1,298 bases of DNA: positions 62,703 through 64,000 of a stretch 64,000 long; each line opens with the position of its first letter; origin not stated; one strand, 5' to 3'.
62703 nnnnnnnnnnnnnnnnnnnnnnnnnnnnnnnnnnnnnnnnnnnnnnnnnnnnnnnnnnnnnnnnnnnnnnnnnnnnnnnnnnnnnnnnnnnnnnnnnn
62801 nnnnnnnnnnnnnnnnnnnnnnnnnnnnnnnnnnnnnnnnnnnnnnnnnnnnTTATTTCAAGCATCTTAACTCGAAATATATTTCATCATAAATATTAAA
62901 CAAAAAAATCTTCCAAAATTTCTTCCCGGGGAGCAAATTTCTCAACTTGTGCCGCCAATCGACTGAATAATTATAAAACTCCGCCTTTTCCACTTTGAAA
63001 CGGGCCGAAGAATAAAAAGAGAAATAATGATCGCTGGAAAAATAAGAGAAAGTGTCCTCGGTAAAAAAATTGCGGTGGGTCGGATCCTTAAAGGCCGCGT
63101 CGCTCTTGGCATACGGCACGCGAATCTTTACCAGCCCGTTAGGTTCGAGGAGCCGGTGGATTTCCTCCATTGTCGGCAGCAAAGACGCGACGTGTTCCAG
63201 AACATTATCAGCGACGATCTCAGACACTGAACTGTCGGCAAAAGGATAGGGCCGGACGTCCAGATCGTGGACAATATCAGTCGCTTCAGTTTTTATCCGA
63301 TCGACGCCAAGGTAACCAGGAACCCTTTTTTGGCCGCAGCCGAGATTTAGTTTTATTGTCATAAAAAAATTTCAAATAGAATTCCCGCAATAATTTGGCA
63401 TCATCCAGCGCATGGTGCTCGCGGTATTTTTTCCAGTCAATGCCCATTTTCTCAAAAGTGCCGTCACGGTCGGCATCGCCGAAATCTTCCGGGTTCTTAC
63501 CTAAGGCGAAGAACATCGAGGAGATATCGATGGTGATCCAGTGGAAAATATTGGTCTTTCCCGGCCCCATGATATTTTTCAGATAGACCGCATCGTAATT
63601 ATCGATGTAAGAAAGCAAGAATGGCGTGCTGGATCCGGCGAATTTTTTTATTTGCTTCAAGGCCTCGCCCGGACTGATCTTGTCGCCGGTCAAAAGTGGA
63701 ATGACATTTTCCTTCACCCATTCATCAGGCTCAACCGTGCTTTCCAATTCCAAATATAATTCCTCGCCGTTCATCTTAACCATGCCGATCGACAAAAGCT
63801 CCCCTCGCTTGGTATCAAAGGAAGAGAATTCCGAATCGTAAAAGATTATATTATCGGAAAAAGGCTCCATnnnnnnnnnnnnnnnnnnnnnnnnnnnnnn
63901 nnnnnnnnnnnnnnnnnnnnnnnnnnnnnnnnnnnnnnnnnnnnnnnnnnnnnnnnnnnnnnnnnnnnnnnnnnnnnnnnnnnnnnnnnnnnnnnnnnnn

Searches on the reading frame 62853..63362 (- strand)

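Call 64: search_protein_families(library=pfam, proteins=[window:62853-63362:-], max_evalue=0.001)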
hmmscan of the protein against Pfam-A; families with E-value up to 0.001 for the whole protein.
window:62853-63362:- (169 aa): 3 families
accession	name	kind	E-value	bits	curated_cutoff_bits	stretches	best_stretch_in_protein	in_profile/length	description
PF08241.18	Methyltransf_11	-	1.1e-06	29.6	21.2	1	32-78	47-93/95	Methyltransferase domain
PF13489.12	Methyltransf_23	-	1.9e-05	24.9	27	1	45-105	81-150/164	Methyltransferase domain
PF13847.12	Methyltransf_31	-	0.00094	19.3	27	0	19-87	52-116/145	Methyltransferase domain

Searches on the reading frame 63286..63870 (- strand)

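Call 64: search_protein_families(library=pfam, proteins=[window:63286-63870:-], max_evalue=0.001)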
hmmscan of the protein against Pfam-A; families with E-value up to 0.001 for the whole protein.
window:63286-63870:- (194 aa): 1 family
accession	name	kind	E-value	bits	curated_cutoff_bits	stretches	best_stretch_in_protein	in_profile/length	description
PF00929.31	RNase_T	-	0.00026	22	24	0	9-50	1-45/164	Exonuclease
